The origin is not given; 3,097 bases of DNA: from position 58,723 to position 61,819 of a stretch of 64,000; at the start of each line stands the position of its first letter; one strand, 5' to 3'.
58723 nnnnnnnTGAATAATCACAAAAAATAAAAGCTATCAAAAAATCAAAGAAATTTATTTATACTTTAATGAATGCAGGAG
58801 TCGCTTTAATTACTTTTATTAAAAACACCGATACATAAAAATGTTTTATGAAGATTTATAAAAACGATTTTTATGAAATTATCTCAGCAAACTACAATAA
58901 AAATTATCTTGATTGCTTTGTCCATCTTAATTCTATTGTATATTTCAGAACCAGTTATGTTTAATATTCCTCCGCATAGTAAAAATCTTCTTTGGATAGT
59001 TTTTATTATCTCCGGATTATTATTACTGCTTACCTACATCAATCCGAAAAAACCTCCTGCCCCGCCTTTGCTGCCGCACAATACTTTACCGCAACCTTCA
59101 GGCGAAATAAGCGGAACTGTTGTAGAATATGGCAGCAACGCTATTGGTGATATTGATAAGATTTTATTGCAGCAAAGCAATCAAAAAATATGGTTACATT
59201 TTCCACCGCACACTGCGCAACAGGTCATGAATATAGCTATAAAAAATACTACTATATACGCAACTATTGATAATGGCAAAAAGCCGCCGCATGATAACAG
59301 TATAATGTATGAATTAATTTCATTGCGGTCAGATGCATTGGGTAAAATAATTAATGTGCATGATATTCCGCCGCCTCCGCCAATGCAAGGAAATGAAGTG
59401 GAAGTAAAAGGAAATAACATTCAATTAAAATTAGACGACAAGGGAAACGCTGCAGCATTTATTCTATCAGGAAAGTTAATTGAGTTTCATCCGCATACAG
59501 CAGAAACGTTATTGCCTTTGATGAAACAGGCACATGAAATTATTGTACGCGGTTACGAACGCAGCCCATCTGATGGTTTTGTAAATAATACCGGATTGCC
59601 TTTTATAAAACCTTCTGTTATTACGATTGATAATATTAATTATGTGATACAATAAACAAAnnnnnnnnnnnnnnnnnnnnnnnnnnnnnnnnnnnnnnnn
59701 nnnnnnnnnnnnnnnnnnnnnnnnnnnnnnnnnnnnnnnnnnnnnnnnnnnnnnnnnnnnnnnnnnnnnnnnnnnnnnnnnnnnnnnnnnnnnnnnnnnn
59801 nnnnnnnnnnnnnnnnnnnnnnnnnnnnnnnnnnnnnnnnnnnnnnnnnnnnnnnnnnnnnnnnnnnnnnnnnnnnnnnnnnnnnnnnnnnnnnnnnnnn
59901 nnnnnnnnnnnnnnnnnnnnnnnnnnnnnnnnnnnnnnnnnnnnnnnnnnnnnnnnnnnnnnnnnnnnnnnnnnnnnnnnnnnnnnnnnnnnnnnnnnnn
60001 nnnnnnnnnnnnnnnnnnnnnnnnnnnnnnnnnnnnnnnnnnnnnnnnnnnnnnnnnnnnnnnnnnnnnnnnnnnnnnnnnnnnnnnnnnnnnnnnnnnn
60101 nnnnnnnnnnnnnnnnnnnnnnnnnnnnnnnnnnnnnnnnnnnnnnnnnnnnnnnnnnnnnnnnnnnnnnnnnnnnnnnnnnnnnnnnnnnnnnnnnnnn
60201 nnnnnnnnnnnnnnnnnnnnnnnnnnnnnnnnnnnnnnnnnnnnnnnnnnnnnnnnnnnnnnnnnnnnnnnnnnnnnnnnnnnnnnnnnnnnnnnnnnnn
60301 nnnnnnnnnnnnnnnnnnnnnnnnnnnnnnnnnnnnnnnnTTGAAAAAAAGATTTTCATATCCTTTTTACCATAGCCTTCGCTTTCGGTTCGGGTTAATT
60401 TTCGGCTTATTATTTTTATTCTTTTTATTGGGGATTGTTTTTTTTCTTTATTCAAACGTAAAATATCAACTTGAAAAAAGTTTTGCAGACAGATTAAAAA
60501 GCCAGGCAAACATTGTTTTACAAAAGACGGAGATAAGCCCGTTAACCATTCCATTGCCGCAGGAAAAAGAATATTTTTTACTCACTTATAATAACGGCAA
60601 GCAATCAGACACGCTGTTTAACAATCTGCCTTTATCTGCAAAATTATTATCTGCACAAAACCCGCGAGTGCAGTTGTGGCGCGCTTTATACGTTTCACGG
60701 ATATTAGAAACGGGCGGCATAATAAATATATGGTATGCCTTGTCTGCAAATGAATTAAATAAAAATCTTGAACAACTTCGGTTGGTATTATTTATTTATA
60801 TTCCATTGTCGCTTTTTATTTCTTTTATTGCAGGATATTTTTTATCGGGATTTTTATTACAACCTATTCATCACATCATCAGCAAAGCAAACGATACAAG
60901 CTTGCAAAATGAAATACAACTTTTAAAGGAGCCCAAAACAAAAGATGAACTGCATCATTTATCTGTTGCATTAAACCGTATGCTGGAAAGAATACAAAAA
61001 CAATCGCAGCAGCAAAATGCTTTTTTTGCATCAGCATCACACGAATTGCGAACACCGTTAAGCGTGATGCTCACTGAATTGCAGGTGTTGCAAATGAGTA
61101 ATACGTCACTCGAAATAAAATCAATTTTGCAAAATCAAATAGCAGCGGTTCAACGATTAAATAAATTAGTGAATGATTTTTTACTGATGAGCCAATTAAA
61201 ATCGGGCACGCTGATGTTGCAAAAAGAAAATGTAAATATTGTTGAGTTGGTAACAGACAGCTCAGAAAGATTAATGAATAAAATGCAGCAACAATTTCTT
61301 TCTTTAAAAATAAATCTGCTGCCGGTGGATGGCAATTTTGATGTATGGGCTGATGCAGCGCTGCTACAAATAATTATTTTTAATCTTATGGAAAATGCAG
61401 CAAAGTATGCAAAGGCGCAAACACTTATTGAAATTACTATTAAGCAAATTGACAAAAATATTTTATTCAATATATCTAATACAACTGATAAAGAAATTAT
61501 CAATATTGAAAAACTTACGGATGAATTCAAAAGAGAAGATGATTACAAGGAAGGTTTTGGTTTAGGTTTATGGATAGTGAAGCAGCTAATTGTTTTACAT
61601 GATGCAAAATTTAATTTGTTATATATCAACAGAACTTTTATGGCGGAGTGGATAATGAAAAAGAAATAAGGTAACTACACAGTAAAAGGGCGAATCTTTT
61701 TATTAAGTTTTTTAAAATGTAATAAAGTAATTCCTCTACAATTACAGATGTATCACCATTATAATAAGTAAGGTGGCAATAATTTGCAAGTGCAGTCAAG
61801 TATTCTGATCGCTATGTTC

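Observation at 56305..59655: Two paralogous envelope proteins are built from a duplicated, unrecognised domain with an (F/I)(P/H)P(H/D) motif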

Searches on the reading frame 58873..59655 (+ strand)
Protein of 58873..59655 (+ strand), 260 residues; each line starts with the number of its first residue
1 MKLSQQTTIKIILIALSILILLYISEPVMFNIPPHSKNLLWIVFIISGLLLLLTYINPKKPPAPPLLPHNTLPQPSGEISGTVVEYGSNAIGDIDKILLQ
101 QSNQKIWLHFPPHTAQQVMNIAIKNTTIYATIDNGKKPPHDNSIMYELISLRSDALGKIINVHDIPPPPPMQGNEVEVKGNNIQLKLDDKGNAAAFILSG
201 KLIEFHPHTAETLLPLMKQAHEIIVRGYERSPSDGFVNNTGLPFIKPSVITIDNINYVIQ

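Call 3: search_protein_families(library=pfam, proteins=[window:58873-59655:+], max_evalue=1)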
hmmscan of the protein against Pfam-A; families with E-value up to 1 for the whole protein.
window:58873-59655:+ (260 aa): 0 families

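Call 4: search_protein_families(library=ncbifam, proteins=[window:58873-59655:+], max_evalue=1)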
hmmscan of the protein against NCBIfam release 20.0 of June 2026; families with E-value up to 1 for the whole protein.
window:58873-59655:+ (260 aa): 1 family
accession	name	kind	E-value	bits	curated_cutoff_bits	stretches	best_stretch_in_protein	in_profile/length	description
NF002954.0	PRK03606.2-5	equivalog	0.082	12.4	212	1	196-225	69-98/168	ureidoglycolate lyase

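Call 8: find_homologous_proteins(query=window:58873-59655:+)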
Query window:58873-59655:+ (260 aa): 22 proteins with E <= 0.001 among 900 candidates.
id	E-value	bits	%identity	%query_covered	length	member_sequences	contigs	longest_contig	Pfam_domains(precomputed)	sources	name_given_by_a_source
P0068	9.9e-166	567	100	100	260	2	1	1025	-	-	-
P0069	1.3e-133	462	81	100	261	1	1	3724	-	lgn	-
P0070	4.5e-130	451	79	100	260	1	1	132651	-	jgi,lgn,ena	jgi:hypothetical protein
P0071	3.5e-119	415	74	100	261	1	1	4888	-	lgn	-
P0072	1.8e-109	383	69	100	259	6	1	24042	-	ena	-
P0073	4.1e-100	352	62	100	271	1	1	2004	-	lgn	-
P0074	5.5e-98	345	60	100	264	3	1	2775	-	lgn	-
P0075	8.9e-89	315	54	99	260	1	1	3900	-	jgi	jgi:hypothetical protein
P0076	4.7e-85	303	54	98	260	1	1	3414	-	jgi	jgi:hypothetical protein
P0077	2.9e-78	281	52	92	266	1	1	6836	-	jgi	jgi:hypothetical protein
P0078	6.0e-71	257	48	100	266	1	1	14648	-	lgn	-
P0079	7.0e-70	253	70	56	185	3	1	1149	-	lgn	-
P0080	2.2e-63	232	49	89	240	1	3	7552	-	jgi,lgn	-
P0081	7.4e-55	204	50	78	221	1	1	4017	-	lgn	-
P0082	1.4e-51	193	50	79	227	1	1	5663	-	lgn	-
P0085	1.6e-44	170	43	75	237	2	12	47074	-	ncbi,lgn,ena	-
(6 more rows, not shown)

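Call 13: search_protein_families(library=pfam, alignment_id=A2, max_evalue=1)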
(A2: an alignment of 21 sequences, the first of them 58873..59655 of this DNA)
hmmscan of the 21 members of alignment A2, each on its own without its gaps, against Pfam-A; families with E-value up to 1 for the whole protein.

A. member 1, window:58873-59655:+ (260 aa): 0 families

B. families by the number of members that match (of 21 scanned): 15 families
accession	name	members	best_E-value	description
PF13567.11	DUF4131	4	0.0094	Domain of unknown function (DUF4131)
PF24673.1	Blr_divisome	3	0.024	Divisome-associated membrane protein Blr family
PF18113.7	Rbx_binding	2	0.031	Rubredoxin binding C-terminal domain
PF13520.12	AA_permease_2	1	0.0057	Amino acid permease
PF01284.28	MARVEL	1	0.023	Membrane-associating domain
PF20796.3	PDDEXK_13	1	0.027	PD-(D/E)XK nuclease superfamily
PF07238.19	PilZ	1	0.03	PilZ domain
PF02706.20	Wzz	1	0.052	Chain length determinant protein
PF12669.12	FeoB_associated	1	0.085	FeoB-associated Cys-rich membrane protein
PF01142.23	TruD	1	0.097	tRNA pseudouridine synthase D (TruD)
PF07298.16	NnrU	1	0.12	NnrU protein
PF00708.24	Acylphosphatase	1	0.12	Acylphosphatase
PF06298.16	PsbY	1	0.19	Photosystem II protein Y (PsbY)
PF12140.13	SLED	1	0.23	SLED domain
PF04020.18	Phage_holin_4_2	1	0.33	Mycobacterial 4 TMS phage holin, superfamily IV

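Call 20: search_solved_structures(query=A2, max_evalue=10)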
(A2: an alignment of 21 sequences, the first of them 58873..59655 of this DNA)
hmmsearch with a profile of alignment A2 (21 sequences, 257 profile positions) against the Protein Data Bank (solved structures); distinct sequences matched with E-value up to 10: 1.
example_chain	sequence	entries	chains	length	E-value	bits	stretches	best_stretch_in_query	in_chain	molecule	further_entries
1wy9_A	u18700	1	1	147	1.1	11.6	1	60-101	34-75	Allograft inflammatory factor 1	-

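Call 27: find_encoding_contigs(protein=P0085, flank=6000, max_places=2)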
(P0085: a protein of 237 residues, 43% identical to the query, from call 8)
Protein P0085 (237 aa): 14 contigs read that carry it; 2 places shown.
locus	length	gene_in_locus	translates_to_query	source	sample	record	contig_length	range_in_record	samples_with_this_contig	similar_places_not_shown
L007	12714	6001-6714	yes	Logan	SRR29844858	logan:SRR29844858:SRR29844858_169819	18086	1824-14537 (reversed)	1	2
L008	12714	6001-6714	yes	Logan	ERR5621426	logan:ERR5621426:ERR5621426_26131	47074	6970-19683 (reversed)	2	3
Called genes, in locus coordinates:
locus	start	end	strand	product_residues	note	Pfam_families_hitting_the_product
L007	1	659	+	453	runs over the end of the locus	PF00083:Sugar_tr, PF07690:MFS_1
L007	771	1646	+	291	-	PF00480:ROK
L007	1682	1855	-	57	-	-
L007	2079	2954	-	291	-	PF02518:HATPase_c, PF00072:Response_reg (weak)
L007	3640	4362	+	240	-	-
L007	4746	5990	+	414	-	PF00939:Na_sulph_symp, PF02040:ArsB, PF03600:CitMHS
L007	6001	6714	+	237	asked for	-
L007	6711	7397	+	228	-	PF00072:Response_reg, PF00486:Trans_reg_C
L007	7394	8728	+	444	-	PF00672:HAMP (weak), PF00512:HisKA, PF02518:HATPase_c (weak)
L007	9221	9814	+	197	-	PF04542:Sigma70_r2, PF08281:Sigma70_r4_2, PF22233:PhyR_sigma-like (weak)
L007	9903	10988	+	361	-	PF04773:FecR, PF16344:FecR_C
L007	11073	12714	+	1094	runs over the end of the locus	PF13620:CarboxypepD_reg, PF07715:Plug, PF00593:TonB_dep_Rec_b-barrel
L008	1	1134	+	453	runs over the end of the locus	PF00083:Sugar_tr, PF07690:MFS_1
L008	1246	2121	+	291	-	PF00480:ROK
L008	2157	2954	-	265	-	PF02518:HATPase_c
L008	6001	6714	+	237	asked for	-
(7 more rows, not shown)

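Call 31: predict_structure(alignment_id=A2)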
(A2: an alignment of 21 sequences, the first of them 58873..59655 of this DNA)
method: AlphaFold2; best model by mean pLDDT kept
length: 260 residues; sequences in the alignment: 21
mean_pLDDT: 84.0   pTM: 0.63
mean pLDDT of the five models: 84.0, 83.6, 83.3, 81.1, 80.5
residues with pLDDT >= 90: 136; 70-90: 84; 50-70: 27; < 50: 13
segments of 3 or more residues with pLDDT < 50: 1-3, 66-75
pLDDT, mean of each block of 10 residues (from residue 1): 67 82 66 72 83 74 50 63 94 94 91 95 95 71 84 94 90 88 91 93 89 92 95 89 93 92
secondary structure, 60 per line:
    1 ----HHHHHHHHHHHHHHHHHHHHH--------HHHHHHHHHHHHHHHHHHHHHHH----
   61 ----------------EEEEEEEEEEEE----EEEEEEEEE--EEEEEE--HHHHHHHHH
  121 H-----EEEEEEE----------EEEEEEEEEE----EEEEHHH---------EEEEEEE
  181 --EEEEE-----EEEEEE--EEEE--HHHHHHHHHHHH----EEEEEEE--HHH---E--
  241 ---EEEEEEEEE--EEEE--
elements in order: H5-25 H34-56 E77-88 E93-101 E104-109 H112-121 E127-133 E144-153 E158-161 E174-180 E183-187 E193-198 E201-204 H207-218 E223-229 E244-252 E255-258

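Call 73: fold_search(model_id=the predicted structure, library=pdb)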
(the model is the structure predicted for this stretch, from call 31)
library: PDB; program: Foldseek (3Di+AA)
matches with E <= 10: 1004; with E <= 0.001: 0
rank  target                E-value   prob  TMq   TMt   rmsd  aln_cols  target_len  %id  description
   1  3u58_C                2.2e-03  0.93  0.21  0.25  15.2       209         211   14  Crystal Structure of the Tetrahymena telomerase processivity factor Teb1 AB (released 2011-12-28)
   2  4ohj_B                2.4e-03  0.75  0.19  0.24  14.5       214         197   11  Crystal structure of toxic shock syndrome toxin-1 (TSST-1) from Staphylococcus aureus (released 2014-02-05)
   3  3u58_A                3.8e-03  0.92  0.22  0.26  15.8       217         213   13  Crystal Structure of the Tetrahymena telomerase processivity factor Teb1 AB (released 2011-12-28)
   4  7ttz_C                5.7e-03  0.75  0.21  0.28  15.4       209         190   11  Heterodimeric IgA Fc in complex with Staphylococcus aureus protein SSL7 (released 2023-02-01)
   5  8oej_D                7.5e-03  0.66  0.18  0.17  17.3       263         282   14  Extended RPA-DNA nucleoprotein filament (released 2023-05-10)
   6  3ury_A                7.5e-03  0.63  0.20  0.25  14.4       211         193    6  Crystal Structure of Superantigen-like Protein, Exotoxin from Staphylococcus aureus subsp. aureus NCTC 8325 (released 2011-12-28)
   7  1u5k_B                8.4e-03  0.99  0.18  0.20   5.4        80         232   14  Recombinational repair protein RecO (released 2004-10-26)
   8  4ohj_A                8.4e-03  0.38  0.17  0.21  15.0       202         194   11  Crystal structure of toxic shock syndrome toxin-1 (TSST-1) from Staphylococcus aureus (released 2014-02-05)
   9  8txr_C                9.5e-03  1.00  0.25  0.16   3.0        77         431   12  E. coli ExoVII(H238A) (released 2024-01-31)
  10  6h25_J                1.0e-02  0.75  0.17  0.06  12.1       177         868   11  Human nuclear RNA exosome EXO-10-MPP6 complex (released 2018-08-15)
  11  2xn9_C                1.0e-02  0.51  0.20  0.23  14.1       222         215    9  Crystal structure of the ternary complex between human T cell receptor, staphylococcal enterotoxin H and human major h (released 2010-11-24)
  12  8q66_B                1.1e-02  0.72  0.21  0.22  14.2       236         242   11  Crystal Structure of the C. elegans MUT-7 MUT-8 CTD complex (released 2024-03-06)
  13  9f2a_A                1.2e-02  0.99  0.22  0.14  13.3       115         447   11  Pyrococcus abyssi PolD in complex with Rpa2 winged-helix domain class 2 (composite map) (released 2024-12-04)
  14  7a05_MODEL_1_A        1.2e-02  0.82  0.21  0.29  10.5       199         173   10  NMR structure of D3-D4 domains of Vibrio vulnificus ribosomal protein S1 (released 2021-06-23)
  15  3v05_A                1.2e-02  0.54  0.19  0.25  15.0       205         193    6  2.4 Angstrom Crystal Structure of Superantigen-like Protein from Staphylococcus aureus. (released 2011-12-21)
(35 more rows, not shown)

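Call 75: search_protein_families(library=ncbifam, proteins=[L007:4746-5990:+], max_evalue=0.00001)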
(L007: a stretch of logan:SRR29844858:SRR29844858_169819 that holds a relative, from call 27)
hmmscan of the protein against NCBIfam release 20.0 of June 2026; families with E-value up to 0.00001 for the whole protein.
L007:4746-5990:+ (414 aa): 4 families
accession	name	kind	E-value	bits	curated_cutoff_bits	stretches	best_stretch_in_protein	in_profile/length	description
NF011980.0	PRK15445.1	subfamily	3.3e-50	171.3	457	1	5-413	4-423/430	arsenical efflux pump membrane protein ArsB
NF033877.0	arsB_Sta_pI258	exception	9.8e-41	140.3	760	1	5-413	4-423/429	arsenite efflux transporter membrane subunit ArsB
TIGR00935.1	2a45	subfamily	1.5e-40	139.7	415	1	6-413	3-421/426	arsenite/antimonite efflux transporter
TIGR00785.1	dass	subfamily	9.1e-13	47.7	198.6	1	9-167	254-413/444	DASS family sodium-coupled anion symporter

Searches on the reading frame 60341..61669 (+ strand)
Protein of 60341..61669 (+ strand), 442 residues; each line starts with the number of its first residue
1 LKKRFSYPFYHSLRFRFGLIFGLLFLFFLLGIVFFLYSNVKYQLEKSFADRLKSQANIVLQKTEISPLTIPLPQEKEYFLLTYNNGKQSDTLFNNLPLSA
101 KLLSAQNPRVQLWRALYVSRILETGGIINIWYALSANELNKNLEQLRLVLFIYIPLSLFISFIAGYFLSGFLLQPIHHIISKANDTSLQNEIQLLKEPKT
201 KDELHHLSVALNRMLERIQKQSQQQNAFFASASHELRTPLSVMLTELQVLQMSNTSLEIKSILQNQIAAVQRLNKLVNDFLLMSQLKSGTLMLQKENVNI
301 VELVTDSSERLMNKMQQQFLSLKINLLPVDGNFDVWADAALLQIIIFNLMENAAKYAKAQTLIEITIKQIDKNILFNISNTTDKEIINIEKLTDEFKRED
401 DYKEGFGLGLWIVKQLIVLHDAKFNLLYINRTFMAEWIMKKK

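Call 3: search_protein_families(library=pfam, proteins=[window:60341-61669:+], max_evalue=1)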
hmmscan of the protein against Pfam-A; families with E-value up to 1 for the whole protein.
window:60341-61669:+ (442 aa): 6 families
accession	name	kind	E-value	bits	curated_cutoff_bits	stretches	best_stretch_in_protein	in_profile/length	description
PF00512.31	HisKA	-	2.5e-14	53.5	26.9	1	225-289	2-66/66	His Kinase A (phospho-acceptor) domain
PF02518.31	HATPase_c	-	6.2e-10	39.9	26.4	1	338-424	2-91/111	Histidine kinase-, DNA gyrase B-, and HSP90-like ATPase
PF14501.12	HATPase_c_5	-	2.8e-05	24.4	22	1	342-435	10-97/102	GHKL domain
PF00672.30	HAMP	-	6.3e-05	23.7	25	1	167-219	1-52/53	HAMP domain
PF07295.17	DUF1451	-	0.095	13.3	26.1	0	353-405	50-106/146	Zinc-ribbon containing domain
PF06305.16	LapA_dom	-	0.56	10.6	28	0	19-47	22-50/64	Lipopolysaccharide assembly protein A domain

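Call 58: search_protein_families(library=ncbifam, proteins=[window:60341-61669:+], max_evalue=1e-10)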
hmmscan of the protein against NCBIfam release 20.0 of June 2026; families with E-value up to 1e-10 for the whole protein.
window:60341-61669:+ (442 aa): 43 families (the best 25 are shown)
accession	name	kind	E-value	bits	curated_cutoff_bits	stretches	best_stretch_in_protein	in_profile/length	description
NF052314.1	T9SS_HK_PorY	subfamily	9.8e-40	136.9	350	1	21-428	10-407/418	PorY family sensor histidine kinase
TIGR01386.1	cztS_silS_copS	subfamily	1.3e-39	136.4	292.55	1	128-421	144-438/457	heavy metal sensor histidine kinase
NF012163.2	BaeS_SmeS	equivalog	3.1e-34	118.7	500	1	135-422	152-438/457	sensor histidine kinase efflux regulator BaeS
NF008025.0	PRK10755.1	equivalog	1.7e-31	109.3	314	1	150-426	73-339/362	two-component system sensor histidine kinase PmrB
NF007837.0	PRK10549.1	equivalog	4.2e-31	108.2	603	1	145-423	161-439/466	envelope stress sensor histidine kinase BaeS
TIGR02966.1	phoR_proteo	equivalog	4e-28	98.4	334.2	1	203-425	96-318/333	phosphate regulon sensor histidine kinase PhoR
NF038389.1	ArsS_fam_HK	equivalog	1.5e-27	97.1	250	1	12-430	2-395/403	ArsS family sensor histidine kinase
NF033092.0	HK_WalK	equivalog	7.5e-27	94.1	725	1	219-424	366-576/594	cell wall metabolism sensor histidine kinase WalK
NF041735.1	hist_kin_RppB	equivalog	5.7e-26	91.3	400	1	218-424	209-421/438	two-component system sensor histidine kinase RppB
NF008312.0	PRK11100.1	equivalog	3.3e-25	88.9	356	1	150-426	184-458/477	two-component system sensor histidine kinase CreC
NF007345.0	PRK09835.1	subfamily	9.5e-25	87.1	423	1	118-423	155-462/482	Cu(+)/Ag(+) sensor histidine kinase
NF047874.1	MASE3_PAS_HK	subfamily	1.4e-22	80.3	560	1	204-423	384-606/655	MASE3 domain-containing sensor histidine kinase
NF007664.1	PRK10337.1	equivalog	2.4e-22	79.2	475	1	166-425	172-427/442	quorum sensing histidine kinase QseC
NF033091.0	HK_VanS_ACDEFG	equivalog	7.5e-22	77.8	400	1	153-423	8-276/293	vancomycin resistance histidine kinase VanS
NF007793.0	PRK10490.1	equivalog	2.3e-21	75.6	1123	1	215-424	653-864/895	two-component system sensor histidine kinase KdpD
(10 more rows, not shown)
